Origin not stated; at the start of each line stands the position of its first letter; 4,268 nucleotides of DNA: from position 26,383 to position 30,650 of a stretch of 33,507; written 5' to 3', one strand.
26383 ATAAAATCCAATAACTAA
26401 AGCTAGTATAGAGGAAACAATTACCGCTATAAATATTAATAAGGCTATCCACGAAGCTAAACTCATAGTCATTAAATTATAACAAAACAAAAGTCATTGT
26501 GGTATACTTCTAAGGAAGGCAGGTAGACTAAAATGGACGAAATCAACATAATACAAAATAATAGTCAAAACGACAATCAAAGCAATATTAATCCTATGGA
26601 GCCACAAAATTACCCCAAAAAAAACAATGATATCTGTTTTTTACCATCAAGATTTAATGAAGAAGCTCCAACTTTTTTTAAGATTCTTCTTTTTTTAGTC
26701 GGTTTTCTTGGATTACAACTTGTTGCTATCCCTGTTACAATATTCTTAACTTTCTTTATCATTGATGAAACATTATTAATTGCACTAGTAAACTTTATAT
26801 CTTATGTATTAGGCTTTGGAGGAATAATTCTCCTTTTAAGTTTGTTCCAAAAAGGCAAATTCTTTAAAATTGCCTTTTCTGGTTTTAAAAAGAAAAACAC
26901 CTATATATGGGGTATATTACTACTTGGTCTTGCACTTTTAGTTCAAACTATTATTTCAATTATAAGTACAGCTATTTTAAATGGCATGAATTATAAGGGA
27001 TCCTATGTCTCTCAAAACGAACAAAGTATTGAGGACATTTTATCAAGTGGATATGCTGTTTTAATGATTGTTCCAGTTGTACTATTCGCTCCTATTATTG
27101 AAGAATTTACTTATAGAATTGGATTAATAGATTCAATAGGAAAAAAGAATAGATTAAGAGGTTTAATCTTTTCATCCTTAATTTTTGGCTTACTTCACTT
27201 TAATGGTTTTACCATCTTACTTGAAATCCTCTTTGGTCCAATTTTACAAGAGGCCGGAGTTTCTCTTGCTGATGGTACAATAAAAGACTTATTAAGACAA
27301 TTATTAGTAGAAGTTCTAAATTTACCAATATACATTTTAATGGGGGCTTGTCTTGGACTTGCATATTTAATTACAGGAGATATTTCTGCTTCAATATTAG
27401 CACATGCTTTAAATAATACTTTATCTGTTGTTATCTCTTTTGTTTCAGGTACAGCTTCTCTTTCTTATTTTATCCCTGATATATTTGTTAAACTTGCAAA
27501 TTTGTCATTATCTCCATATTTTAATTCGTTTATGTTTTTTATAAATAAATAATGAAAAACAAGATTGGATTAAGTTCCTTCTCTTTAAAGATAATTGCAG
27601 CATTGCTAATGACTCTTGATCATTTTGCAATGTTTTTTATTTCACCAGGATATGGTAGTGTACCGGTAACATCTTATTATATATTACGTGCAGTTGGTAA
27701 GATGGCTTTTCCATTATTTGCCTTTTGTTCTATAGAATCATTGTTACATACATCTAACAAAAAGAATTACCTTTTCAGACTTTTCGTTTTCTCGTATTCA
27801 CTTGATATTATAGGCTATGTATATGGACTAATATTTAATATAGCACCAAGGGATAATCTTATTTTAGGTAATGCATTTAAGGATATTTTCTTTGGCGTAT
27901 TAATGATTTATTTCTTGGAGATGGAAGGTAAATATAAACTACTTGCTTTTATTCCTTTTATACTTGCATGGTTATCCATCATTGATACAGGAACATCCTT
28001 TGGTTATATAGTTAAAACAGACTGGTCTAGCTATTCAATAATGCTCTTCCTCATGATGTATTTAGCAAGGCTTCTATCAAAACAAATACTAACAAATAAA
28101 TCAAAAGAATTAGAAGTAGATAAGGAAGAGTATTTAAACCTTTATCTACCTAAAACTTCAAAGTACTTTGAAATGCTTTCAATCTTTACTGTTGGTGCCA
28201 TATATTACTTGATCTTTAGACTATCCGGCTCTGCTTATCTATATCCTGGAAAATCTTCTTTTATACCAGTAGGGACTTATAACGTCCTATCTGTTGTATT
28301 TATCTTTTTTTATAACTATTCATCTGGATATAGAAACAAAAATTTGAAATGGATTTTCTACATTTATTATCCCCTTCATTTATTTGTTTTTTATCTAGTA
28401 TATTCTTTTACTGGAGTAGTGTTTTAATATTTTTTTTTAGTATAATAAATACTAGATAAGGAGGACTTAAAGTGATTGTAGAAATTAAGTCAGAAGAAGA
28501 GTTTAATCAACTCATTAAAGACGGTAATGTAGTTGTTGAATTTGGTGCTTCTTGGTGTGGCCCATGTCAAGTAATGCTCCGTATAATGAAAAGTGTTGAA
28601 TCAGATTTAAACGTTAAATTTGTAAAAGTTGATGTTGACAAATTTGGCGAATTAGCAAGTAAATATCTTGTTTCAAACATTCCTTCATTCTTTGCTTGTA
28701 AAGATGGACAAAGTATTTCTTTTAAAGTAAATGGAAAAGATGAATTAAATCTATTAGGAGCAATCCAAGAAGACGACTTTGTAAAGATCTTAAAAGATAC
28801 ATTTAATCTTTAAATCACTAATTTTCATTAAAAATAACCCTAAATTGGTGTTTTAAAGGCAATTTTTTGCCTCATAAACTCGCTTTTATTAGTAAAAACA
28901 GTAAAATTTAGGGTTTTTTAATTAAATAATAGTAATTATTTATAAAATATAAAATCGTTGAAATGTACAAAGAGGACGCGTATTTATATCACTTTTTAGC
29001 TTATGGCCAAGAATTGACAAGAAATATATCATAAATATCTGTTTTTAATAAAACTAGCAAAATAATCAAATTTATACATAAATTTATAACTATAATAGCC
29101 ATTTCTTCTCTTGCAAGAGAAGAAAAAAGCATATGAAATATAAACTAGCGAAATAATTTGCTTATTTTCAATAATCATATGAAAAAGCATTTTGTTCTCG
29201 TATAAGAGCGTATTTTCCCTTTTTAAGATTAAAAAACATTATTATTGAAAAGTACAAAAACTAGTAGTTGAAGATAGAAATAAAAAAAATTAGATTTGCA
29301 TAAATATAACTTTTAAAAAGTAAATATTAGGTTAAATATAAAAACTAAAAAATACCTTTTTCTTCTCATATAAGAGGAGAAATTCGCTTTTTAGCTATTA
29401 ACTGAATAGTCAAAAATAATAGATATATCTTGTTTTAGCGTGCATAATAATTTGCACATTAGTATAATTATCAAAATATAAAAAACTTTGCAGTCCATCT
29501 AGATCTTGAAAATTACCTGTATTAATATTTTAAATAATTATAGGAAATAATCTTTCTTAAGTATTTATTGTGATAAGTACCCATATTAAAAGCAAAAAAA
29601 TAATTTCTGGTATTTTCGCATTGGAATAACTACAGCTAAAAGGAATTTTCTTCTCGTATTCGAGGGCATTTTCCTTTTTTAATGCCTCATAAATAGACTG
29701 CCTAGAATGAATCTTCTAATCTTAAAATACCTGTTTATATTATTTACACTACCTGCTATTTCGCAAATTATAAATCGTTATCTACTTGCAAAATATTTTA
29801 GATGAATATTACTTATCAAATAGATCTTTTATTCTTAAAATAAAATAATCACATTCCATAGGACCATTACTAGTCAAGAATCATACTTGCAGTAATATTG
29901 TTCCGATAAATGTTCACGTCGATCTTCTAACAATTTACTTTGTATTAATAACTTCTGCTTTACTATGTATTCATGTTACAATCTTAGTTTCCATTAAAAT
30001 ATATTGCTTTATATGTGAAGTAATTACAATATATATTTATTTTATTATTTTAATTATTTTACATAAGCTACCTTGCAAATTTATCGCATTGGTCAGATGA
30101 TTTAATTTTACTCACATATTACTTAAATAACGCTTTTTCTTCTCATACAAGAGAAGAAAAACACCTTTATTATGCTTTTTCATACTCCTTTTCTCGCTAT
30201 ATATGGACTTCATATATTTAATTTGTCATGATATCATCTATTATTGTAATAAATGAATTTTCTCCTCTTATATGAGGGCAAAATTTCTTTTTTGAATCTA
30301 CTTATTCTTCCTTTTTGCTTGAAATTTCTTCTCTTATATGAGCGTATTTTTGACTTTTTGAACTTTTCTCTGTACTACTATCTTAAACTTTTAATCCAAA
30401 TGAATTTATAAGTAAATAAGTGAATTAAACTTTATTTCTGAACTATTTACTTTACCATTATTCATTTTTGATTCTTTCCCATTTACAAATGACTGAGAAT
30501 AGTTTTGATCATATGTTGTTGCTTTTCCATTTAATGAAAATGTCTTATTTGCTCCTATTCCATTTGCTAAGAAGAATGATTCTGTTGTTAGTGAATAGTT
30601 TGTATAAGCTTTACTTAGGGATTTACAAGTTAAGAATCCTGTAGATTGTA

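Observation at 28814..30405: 1.6-kb ORF-free gap filled with a private family of polypyrimidine-rich, palindrome-cored repeats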

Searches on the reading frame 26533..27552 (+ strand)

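Call 8: search_protein_families(library=pfam, proteins=[window:26533-27552:+])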
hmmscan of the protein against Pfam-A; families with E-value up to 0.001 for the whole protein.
window:26533-27552:+ (339 aa): 1 family
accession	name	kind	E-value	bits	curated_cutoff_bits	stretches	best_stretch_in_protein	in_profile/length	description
PF02517.21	Rce1-like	-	2e-16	60.5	22.4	1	175-296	4-92/93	Type II CAAX prenyl endopeptidase Rce1-like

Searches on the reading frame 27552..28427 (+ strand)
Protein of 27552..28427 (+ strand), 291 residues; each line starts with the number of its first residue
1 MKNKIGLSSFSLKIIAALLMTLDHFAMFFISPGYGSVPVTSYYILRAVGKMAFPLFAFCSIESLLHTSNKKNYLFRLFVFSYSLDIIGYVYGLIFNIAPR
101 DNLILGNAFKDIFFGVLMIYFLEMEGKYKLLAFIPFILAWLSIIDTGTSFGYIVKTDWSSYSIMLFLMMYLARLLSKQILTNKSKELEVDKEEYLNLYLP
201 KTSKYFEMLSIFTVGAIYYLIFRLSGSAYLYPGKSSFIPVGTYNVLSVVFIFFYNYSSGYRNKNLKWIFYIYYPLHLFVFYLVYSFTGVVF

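Call 8: search_protein_families(library=pfam, proteins=[window:27552-28427:+])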
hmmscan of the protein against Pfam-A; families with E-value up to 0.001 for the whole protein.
window:27552-28427:+ (291 aa): 1 family
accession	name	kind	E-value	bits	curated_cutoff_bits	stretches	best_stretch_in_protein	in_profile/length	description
PF05857.17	TraX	-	2.3e-16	60.8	25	1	11-283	4-216/217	TraX protein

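Call 10: find_encoding_contigs(protein=window:27552-28427:+, flank=10000, max_places=6)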
Protein window:27552-28427:+ (291 aa): 2 contigs read that carry it; 1 place shown.
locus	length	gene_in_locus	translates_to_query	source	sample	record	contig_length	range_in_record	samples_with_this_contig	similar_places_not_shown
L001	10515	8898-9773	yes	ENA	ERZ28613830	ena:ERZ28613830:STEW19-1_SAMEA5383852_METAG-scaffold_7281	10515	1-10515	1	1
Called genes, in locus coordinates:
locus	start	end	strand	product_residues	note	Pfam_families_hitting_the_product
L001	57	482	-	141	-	PF09424:YqeY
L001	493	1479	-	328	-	PF00022:Actin (faint), PF06723:MreB_Mbl, PF14450:FtsA (weak)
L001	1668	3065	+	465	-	PF09954:DUF2188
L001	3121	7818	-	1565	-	-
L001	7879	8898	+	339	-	PF02517:Rce1-like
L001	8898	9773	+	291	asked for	PF05857:TraX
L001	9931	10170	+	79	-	PF00085:Thioredoxin (weak)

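Call 42: find_homologous_proteins(query=window:27552-28427:+, max_evalue=1e-40)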
Query window:27552-28427:+ (291 aa): 7 proteins with E <= 1e-40 among 889 candidates.
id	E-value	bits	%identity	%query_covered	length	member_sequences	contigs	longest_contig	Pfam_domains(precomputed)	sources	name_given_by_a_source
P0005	3.2e-181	619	100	100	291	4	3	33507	PF05857.18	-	-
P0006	2.5e-137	475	74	100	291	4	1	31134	PF05857.18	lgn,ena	-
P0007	4.8e-130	451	71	99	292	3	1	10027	PF05857.18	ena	-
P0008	6.1e-127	441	71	99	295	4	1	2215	PF05857.18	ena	-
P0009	2.8e-126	439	68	100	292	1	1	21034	PF05857.18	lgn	-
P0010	1.5e-119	417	65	99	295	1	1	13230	PF05857.18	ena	-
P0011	5.7e-101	356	58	100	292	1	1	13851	PF05857.18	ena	-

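Call 43: find_encoding_contigs(protein=P0007, flank=10000, max_places=2)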
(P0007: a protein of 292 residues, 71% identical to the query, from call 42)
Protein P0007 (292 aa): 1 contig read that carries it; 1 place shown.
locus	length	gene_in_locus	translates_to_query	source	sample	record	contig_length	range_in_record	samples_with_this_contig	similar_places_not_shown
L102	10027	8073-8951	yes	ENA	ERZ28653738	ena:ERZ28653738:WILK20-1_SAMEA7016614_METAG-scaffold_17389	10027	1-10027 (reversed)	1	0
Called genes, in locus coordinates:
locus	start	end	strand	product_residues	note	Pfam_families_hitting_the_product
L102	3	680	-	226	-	?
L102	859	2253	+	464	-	PF09954:DUF2188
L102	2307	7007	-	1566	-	-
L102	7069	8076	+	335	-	PF02517:Rce1-like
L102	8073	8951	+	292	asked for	PF05857:TraX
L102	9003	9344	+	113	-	PF00085:Thioredoxin, PF13098:Thioredoxin_2 (weak)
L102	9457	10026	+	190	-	?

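Call 44: find_encoding_contigs(protein=P0009, flank=10000, max_places=2)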
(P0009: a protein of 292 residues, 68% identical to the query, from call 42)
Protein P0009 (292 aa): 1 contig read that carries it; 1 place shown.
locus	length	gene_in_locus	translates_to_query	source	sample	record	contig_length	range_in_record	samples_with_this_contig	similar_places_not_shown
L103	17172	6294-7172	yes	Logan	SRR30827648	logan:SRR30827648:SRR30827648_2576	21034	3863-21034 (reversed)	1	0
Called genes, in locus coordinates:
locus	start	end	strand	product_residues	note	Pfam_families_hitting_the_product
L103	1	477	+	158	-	?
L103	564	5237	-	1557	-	-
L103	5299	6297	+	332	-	PF02517:Rce1-like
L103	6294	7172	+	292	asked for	PF05857:TraX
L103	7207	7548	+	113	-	PF00085:Thioredoxin, PF13098:Thioredoxin_2 (weak)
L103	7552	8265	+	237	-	PF01741:MscL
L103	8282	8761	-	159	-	PF18050:Cyclophil_like2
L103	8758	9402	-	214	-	PF23023:Anti-Pycsar_Apyc1, PF00753:Lactamase_B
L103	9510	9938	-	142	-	-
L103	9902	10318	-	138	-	-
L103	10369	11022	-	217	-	PF02357:NusG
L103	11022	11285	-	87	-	PF00584:SecE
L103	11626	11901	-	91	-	-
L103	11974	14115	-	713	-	PF03412:Peptidase_C39, PF00664:ABC_membrane, PF00005:ABC_tran, PF02463:SMC_N (faint)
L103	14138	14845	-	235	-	-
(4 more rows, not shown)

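Call 45: find_encoding_contigs(protein=P0011, flank=10000, max_places=2)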
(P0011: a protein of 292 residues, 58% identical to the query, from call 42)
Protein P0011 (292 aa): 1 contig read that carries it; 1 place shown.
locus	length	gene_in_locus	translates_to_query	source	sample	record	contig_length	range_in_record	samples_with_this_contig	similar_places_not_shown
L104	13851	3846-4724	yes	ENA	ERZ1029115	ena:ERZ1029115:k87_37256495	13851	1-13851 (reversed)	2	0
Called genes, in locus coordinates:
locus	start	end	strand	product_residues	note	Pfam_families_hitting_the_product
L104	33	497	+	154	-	PF22381:Staph_reg_Sar_Rot (weak), PF01047:MarR, PF12802:MarR_2, PF13412:HTH_24 (weak), PF13463:HTH_27 (weak), PF01022:HTH_5 (faint), PF13601:HTH_34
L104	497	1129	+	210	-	PF03838:RecU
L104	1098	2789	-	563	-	PF04231:Endonuclease_1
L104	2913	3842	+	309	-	PF02517:Rce1-like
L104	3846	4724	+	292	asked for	PF05857:TraX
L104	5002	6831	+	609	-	PF09479:Flg_new (faint), PF13306:LRR_5, PF13855:LRR_8 (faint), PF13306:LRR_5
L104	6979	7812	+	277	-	PF12541:DUF3737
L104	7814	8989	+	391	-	PF00155:Aminotran_1_2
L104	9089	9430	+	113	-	PF00085:Thioredoxin, PF13098:Thioredoxin_2 (weak)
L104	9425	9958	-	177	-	PF00149:Metallophos, PF12850:Metallophos_2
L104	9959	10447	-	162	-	PF00149:Metallophos (weak), PF12850:Metallophos_2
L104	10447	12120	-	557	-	-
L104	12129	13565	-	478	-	PF12838:Fer4_7, PF12797:Fer4_2 (weak), PF00037:Fer4, PF12837:Fer4_6 (weak), PF12838:Fer4_7 (weak), PF14697:Fer4_21 (weak), PF00037:Fer4, PF02906:Fe_hyd_lg_C, +4 more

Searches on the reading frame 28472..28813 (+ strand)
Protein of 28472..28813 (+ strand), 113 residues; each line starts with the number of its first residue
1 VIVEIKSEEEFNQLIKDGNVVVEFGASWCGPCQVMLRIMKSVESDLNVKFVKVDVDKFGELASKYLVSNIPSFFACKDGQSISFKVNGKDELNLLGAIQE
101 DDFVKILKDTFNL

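Call 8: search_protein_families(library=pfam, proteins=[window:28472-28813:+])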
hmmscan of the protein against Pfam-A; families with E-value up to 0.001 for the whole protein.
window:28472-28813:+ (113 aa): 2 families
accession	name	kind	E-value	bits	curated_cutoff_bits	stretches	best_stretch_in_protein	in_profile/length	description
PF00085.26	Thioredoxin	-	1.7e-19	70.1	23.5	1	5-93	4-96/103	Thioredoxin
PF13905.12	Thioredoxin_8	-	2.3e-05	25.1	27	1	20-79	4-66/94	Thioredoxin-like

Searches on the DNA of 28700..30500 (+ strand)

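Call 14: search_rna_families(source=window, start=28700, end=30500, threshold=evalue, max_evalue=10)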
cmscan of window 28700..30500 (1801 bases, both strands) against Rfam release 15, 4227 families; matches with E-value up to 10: 6.
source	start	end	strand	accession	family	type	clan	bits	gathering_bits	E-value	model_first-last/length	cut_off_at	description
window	29080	29149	-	RF01180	snoR110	Gene; snRNA; snoRNA; HACA-box;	-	21.3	44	1.7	1-89/89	no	Small nucleolar RNA snoR110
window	29774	29832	-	RF02153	NBR2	Gene; lncRNA;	-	19.6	40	7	1-63/63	no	Neighbour of BRCA1 gene 2 converved region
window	29342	29394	+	RF04352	Plastid-psbA-4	Cis-reg;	CL00153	19.2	56.8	4.7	1-61/61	no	Plastid-psbA-4 3UTR RNA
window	29080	29160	-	RF02529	SSRC8_1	Gene; sRNA;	-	17.3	80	5.4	1-150/150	no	Streptococcus sRNA SSRC8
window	29563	29631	+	RF00054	SNORD25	Gene; snRNA; snoRNA; CD-box;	CL00049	15.3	39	9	1-87/87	no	Small nucleolar RNA SNORD25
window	30422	30475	+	RF01155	snoR101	Gene; snRNA; snoRNA; CD-box;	-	14.4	40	9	1-66/66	no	Small nucleolar RNA snoR101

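Call 64: search_dna_similar(query=window:28814-30405:+, collection=plasmids, mode=distant, max_evalue=0.001, max_rows=10)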
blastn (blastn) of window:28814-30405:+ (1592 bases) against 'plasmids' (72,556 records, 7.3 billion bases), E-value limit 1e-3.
No match.

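Call 65: search_dna_similar(query=window:28814-30405:+, collection=phages, mode=distant, max_evalue=0.001, max_rows=10)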
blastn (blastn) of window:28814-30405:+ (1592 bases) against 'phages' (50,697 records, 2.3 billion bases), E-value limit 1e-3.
No match.

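Call 88: build_rna_model(alignment_id=A2, structure=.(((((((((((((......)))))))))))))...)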
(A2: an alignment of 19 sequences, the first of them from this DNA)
Model R1 built from alignment A2 (19 sequences, 36 columns); structure: as given.
model positions 36; base pairs 13; branch points 0; effective number of sequences 19; information 1.008 bits per position. Calibrated on 0.2 Mb of random sequence (short: E-values are rough).
structure used (alignment columns):
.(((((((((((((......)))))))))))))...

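Call 89: search_with_rna_model(model_id=R1, sources=[window, L042, L043, L044, L045, L102, L103, L104, L110, L114], max_evalue=1)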
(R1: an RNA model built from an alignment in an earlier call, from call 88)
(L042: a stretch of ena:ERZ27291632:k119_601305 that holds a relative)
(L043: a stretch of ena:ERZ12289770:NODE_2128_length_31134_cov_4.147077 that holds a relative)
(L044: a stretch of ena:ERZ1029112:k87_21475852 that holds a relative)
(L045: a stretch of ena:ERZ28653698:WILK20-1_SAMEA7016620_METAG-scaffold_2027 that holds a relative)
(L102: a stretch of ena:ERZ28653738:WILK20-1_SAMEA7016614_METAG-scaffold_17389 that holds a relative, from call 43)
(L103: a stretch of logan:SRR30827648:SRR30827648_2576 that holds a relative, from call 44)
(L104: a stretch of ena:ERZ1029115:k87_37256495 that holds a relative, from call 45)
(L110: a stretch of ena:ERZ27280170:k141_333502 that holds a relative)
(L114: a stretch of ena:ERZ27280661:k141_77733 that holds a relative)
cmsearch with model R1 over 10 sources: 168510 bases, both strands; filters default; matches with E-value up to 1: 43.
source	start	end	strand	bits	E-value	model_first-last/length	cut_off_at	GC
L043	13746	13781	-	48.3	2.4e-09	1-36/36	no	0.31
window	29354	29389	+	48.1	2.8e-09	1-36/36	no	0.33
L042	13100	13135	-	47.2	4.8e-09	1-36/36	no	0.36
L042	13873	13908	-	47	5.5e-09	1-36/36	no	0.33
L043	14325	14360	-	46.4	8e-09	1-36/36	no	0.31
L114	12980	13015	-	45.8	1.2e-08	1-36/36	no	0.39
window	30254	30289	+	45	1.9e-08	1-36/36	no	0.31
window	30131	30166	+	45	1.9e-08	1-36/36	no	0.36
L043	14327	14362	+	44.7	2.2e-08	1-36/36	no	0.31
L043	12900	12935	+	42.6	8.6e-08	1-36/36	no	0.31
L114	12982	13017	+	42.1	1.1e-07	1-36/36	no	0.36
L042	13102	13137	+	42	1.2e-07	1-36/36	no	0.33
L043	13748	13783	+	41.7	1.4e-07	1-36/36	no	0.31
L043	13387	13422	-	40.7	2.8e-07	1-36/36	no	0.19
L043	13087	13122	-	40.2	3.7e-07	1-36/36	no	0.39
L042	12977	13012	-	39.9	4.4e-07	1-36/36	no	0.25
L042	14134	14169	+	39.7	5.2e-07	1-36/36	no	0.33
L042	14043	14078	-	39.6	5.4e-07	1-36/36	no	0.36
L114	13148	13183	-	39.6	5.4e-07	1-36/36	no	0.36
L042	14132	14167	-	39.5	5.9e-07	1-36/36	no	0.36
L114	12857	12892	-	38.6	1e-06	1-36/36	no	0.28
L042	12911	12946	-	38.3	1.2e-06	1-36/36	no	0.28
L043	12964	12999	-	38.2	1.3e-06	1-36/36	no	0.28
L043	13511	13546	-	36.4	3.9e-06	1-36/36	no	0.39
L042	13592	13627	-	34.4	1.4e-05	1-36/36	no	0.39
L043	14087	14122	-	33.9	1.9e-05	1-36/36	no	0.31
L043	13089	13124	+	33.1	3.2e-05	1-36/36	no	0.36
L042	13875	13910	+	30.9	0.00012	1-36/36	no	0.33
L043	12966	13001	+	22.1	0.03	1-36/36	no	0.25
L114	13239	13257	+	19.3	0.17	1-19/36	3'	0.32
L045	1301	1352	-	18.9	0.21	1-36/36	no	0.25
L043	13513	13548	+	17.5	0.52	1-36/36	no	0.39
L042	19095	19147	-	17.5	0.53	1-36/36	no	0.26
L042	1060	1106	+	16.5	0.96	1-36/36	no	0.23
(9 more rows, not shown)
